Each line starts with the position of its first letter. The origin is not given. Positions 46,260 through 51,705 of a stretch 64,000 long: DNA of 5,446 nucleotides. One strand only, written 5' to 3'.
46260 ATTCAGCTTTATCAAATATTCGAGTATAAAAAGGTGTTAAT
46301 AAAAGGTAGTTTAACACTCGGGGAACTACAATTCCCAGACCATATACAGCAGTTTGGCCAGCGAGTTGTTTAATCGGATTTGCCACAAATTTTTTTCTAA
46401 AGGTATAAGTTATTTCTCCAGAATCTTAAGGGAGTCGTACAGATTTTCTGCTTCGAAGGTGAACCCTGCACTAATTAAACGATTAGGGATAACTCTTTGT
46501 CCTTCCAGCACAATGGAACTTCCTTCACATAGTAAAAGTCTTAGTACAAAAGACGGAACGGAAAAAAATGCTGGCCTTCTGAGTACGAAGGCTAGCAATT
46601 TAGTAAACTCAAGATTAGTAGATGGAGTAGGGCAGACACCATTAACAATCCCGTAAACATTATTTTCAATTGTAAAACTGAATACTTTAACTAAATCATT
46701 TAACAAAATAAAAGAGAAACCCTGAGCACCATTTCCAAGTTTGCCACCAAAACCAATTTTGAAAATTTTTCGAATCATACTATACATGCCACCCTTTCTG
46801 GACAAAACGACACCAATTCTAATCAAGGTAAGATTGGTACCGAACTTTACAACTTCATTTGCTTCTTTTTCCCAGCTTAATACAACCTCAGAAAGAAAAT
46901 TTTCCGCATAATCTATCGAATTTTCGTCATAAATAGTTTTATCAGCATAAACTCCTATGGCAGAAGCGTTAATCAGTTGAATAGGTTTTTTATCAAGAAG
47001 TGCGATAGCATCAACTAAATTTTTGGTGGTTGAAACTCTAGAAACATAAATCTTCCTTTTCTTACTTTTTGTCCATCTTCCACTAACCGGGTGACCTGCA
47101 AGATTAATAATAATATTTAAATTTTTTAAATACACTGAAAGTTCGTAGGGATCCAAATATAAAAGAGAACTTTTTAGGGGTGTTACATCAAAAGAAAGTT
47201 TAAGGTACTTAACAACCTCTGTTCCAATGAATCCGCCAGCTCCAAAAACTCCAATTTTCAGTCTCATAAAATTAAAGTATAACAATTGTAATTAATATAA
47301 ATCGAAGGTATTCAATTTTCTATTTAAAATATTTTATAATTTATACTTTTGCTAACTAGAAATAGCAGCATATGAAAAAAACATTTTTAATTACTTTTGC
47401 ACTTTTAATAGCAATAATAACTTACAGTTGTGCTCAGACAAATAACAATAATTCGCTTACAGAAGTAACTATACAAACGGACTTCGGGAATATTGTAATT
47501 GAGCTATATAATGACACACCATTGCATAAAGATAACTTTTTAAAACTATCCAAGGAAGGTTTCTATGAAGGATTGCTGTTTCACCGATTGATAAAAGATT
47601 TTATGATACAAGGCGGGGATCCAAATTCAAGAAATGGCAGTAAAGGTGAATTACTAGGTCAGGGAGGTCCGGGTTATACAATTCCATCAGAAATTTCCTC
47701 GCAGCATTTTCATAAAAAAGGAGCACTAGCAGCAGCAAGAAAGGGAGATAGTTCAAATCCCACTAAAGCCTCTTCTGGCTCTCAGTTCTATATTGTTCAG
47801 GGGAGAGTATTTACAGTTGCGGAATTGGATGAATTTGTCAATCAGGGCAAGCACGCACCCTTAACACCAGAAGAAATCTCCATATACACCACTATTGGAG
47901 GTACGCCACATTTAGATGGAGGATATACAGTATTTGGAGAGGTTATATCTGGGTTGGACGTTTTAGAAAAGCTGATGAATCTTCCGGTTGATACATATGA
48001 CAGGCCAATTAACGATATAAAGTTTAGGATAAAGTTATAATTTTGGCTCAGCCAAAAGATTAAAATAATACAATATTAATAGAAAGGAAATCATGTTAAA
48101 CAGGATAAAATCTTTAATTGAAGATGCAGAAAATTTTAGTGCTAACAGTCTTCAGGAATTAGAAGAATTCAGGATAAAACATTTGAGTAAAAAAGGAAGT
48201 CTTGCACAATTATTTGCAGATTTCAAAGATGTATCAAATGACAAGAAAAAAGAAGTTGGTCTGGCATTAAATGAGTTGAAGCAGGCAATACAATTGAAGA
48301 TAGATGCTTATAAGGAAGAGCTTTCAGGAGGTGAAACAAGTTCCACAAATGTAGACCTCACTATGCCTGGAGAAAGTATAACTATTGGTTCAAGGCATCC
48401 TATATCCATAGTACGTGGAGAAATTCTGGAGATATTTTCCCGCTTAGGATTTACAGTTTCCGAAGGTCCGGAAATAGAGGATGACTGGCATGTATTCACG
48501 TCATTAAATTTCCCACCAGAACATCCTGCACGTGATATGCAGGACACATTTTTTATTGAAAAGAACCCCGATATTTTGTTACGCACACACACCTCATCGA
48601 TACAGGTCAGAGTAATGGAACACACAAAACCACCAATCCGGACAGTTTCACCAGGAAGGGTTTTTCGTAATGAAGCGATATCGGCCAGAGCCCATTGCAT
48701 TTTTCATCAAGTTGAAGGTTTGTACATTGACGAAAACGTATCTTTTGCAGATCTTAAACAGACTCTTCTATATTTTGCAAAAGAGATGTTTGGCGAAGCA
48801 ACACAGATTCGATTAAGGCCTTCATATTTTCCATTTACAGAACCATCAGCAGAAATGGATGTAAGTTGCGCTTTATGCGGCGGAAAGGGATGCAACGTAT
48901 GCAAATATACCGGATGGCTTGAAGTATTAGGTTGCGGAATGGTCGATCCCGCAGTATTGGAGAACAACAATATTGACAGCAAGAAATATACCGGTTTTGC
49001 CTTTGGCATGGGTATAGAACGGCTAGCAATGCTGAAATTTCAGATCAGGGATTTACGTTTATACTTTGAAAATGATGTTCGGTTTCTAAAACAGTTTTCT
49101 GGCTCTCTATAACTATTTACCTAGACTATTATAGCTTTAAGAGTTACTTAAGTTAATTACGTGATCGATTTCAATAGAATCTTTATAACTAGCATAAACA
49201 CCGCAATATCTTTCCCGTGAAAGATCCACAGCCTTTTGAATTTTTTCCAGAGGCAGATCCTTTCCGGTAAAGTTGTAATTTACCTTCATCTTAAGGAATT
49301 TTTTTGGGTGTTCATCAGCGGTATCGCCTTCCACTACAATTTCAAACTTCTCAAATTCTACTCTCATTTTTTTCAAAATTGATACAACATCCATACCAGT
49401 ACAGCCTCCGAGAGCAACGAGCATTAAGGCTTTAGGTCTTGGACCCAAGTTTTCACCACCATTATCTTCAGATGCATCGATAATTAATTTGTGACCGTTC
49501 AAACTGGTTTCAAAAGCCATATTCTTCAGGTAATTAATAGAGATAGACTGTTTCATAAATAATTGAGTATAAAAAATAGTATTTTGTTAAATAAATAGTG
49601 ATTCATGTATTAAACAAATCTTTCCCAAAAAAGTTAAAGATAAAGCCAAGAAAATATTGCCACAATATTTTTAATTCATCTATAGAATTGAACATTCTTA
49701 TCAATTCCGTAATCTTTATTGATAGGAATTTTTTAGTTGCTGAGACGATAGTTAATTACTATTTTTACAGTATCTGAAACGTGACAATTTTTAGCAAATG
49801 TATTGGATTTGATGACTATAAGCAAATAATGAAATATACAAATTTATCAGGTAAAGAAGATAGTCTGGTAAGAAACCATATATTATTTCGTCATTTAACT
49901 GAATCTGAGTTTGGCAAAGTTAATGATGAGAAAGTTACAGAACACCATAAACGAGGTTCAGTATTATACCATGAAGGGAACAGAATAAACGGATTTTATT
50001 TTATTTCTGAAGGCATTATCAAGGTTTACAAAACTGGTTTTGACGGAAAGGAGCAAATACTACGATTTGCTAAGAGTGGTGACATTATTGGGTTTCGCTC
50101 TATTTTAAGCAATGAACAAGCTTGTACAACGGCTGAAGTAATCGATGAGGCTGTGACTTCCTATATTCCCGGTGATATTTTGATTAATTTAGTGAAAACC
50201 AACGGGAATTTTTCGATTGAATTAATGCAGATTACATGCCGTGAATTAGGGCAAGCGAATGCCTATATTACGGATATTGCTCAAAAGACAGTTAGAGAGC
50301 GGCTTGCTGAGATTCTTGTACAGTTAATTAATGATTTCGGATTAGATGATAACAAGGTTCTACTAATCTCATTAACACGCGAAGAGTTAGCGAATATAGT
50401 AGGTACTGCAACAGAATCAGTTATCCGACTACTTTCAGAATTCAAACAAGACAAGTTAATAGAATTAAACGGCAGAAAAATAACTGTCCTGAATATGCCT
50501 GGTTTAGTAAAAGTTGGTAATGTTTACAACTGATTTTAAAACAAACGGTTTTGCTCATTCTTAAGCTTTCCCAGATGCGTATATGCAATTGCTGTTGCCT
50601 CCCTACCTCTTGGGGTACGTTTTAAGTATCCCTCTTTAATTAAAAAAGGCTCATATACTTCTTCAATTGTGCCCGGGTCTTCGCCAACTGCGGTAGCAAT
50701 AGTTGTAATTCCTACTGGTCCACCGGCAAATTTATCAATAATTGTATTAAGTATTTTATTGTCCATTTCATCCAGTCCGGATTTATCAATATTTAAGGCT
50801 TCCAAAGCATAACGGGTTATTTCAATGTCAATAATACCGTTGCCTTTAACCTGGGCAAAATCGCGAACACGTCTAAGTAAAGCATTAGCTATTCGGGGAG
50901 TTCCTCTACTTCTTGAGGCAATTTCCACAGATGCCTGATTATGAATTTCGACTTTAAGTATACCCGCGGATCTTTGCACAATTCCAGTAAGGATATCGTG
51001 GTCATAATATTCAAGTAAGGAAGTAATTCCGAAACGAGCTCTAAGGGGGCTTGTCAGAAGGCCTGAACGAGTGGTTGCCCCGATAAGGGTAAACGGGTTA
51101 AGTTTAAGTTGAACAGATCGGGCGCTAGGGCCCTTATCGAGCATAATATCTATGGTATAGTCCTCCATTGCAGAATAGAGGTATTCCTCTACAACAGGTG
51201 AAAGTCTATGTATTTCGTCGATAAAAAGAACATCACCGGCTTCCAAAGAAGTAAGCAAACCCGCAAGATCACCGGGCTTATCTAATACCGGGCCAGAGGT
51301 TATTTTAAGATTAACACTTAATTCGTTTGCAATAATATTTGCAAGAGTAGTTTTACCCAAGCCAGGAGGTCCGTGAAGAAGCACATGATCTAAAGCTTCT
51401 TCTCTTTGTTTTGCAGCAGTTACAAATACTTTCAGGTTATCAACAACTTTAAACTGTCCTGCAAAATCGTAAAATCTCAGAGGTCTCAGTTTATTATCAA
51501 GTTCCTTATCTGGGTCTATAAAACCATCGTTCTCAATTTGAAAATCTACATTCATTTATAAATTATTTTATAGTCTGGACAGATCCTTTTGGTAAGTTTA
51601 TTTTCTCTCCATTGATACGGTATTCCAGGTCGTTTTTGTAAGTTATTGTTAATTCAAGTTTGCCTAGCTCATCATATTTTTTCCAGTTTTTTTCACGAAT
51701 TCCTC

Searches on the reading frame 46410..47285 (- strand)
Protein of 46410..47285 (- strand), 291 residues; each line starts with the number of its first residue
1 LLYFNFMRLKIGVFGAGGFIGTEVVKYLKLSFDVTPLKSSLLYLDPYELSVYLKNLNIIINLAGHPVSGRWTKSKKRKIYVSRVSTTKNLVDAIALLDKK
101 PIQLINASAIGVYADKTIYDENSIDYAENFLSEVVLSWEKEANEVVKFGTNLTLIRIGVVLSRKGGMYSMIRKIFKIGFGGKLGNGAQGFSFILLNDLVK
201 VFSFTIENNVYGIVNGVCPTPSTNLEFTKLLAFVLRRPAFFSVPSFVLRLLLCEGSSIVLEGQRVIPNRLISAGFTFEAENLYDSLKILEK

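Call 7: search_protein_families(library=ncbifam, max_evalue=1e-8, proteins=[window:46410-47285:-])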
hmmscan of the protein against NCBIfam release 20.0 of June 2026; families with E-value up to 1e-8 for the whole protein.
window:46410-47285:- (291 aa): 2 families
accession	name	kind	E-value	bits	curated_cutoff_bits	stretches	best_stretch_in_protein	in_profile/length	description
TIGR01777.1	yfcH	hypoth_equivalog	1.2e-72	245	207.35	1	13-283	3-289/292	TIGR01777 family oxidoreductase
NF050030.1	thlkprotThyD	equivalog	1.4e-61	208.3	400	1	54-287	67-302/305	thylakoid membrane protein ThyD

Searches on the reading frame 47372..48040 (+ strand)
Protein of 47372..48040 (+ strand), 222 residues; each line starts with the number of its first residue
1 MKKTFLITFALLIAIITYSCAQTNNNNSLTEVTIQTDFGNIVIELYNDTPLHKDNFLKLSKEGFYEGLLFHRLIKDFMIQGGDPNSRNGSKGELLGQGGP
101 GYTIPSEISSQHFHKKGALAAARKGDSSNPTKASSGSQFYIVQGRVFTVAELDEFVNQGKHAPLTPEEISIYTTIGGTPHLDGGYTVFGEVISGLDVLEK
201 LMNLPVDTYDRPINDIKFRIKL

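Call 7: search_protein_families(library=ncbifam, max_evalue=1e-8, proteins=[window:47372-48040:+])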
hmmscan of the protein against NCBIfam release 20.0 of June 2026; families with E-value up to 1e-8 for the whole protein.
window:47372-48040:+ (222 aa): 2 families
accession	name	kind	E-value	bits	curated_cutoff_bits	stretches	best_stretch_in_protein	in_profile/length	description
NF008151.0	PRK10903.1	equivalog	2.4e-19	69.5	308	1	1-141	1-129/190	peptidylprolyl isomerase A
NF008057.0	PRK10791.1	equivalog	2.4e-17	63.2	297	1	32-127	2-91/164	peptidylprolyl isomerase B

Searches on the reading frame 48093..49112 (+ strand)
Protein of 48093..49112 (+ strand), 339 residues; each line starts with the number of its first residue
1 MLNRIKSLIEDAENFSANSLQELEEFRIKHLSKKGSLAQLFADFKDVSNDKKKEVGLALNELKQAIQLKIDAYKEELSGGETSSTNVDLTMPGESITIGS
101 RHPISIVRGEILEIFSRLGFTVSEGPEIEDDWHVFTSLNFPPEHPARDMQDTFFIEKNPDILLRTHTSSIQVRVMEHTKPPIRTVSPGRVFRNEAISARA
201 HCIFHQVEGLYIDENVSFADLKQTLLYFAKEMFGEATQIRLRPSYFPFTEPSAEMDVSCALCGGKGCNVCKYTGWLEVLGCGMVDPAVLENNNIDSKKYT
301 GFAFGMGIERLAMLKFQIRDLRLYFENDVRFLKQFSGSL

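Call 7: search_protein_families(library=ncbifam, max_evalue=1e-8, proteins=[window:48093-49112:+])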
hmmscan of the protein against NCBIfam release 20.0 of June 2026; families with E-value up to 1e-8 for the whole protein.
window:48093-49112:+ (339 aa): 4 families
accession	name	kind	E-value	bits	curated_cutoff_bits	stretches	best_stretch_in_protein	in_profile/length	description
TIGR00468.1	pheS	equivalog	8e-96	321.1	237.45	1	38-335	3-322/324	phenylalanine--tRNA ligase subunit alpha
NF003210.0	PRK04172.1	equivalog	2.3e-56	191.7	350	2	161-335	332-491/496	phenylalanine--tRNA ligase subunit alpha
NF051887.1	PheS_related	equivalog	5.7e-35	121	300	1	102-336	12-240/349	PheS-related mystery ligase SrmL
TIGR00469.1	pheS_mito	equivalog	4.4e-33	114.6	258.35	2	238-337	258-345/451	phenylalanine--tRNA ligase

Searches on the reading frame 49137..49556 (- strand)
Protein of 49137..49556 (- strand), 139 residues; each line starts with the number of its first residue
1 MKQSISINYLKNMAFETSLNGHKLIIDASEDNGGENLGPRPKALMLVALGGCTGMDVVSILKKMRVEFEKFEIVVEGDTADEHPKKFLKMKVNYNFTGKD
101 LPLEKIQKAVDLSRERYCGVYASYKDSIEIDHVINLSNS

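Call 7: search_protein_families(library=ncbifam, max_evalue=1e-8, proteins=[window:49137-49556:-])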
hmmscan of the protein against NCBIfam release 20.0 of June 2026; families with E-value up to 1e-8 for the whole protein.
window:49137-49556:- (139 aa): 1 family
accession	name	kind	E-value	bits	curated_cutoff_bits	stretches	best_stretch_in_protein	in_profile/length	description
NF008009.0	PRK10738.1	equivalog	3.1e-21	75.7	138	1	14-136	12-131/134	OsmC family protein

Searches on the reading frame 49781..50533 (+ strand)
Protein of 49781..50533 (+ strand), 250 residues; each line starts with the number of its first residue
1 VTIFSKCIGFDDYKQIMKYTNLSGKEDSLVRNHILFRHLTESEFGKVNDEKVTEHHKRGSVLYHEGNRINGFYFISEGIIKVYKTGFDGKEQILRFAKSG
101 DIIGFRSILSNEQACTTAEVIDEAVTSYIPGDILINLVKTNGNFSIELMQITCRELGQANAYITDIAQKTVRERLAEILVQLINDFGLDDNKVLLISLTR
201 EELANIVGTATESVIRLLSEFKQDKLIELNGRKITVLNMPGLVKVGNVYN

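Call 7: search_protein_families(library=ncbifam, max_evalue=1e-8, proteins=[window:49781-50533:+])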
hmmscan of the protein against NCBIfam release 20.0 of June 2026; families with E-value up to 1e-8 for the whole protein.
window:49781-50533:+ (250 aa): 9 families
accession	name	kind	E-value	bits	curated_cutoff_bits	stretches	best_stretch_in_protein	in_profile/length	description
NF008365.0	PRK11161.1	subfamily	1e-25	90.5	228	1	55-246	51-243/250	fumarate/nitrate reduction transcriptional regulator Fnr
NF050806.1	TransRegFixKCaul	equivalog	5e-19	68.4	300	1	52-235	24-203/215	transcriptional regulator FixK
NF008732.0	PRK11753.1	equivalog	1.9e-16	60.2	266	1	57-237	29-211/214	cAMP-activated global transcriptional regulator CRP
NF052518.1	TransRegLdrP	equivalog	1.2e-14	54.8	300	1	57-242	5-184/195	transcriptional regulator LdrP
NF045989.1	TransRegFnrLRhodb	equivalog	3.4e-14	52.6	300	1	30-244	15-233/245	transcriptional regulator FnrL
NF006901.0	PRK09392.1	equivalog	8.8e-13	48.1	211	1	26-244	5-219/236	transcriptional activator FtrB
TIGR03697.1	NtcA_cyano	equivalog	5.6e-12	45.8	244.95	1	61-238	3-184/193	global nitrogen regulator NtcA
NF010499.0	PRK13918.1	equivalog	6.6e-12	45.4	274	1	55-245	16-200/205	CRP/FNR family transcriptional regulator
NF053664.1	TransRegPtrACyano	equivalog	3.3e-10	39.6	300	1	70-237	28-190/196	Crp/Fnr family transcriptional regulator PtrA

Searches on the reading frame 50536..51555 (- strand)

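Call 7: search_protein_families(library=ncbifam, max_evalue=1e-8, proteins=[window:50536-51555:-])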
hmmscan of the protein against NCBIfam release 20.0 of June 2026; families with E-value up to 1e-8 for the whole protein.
window:50536-51555:- (339 aa): 5 families
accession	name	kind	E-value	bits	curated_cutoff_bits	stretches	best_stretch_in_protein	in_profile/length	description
NF000868.0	PRK00080.1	equivalog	2.8e-150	499.8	282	1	16-330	12-326/330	Holliday junction branch migration DNA helicase RuvB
TIGR00635.1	ruvB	equivalog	8.4e-139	461.8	299.05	1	28-329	3-304/305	Holliday junction branch migration DNA helicase RuvB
NF009883.0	PRK13341.1-4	equivalog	3.6e-10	38.4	668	1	19-136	21-142/729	AAA family ATPase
TIGR02903.1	spore_lon_C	equivalog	8e-09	34.5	678.8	0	20-78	145-198/615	Lon family ATP-dependent protease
TIGR02902.1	spore_lonB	equivalog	8.1e-09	34.6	723.3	0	18-78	54-109/531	ATP-dependent protease LonB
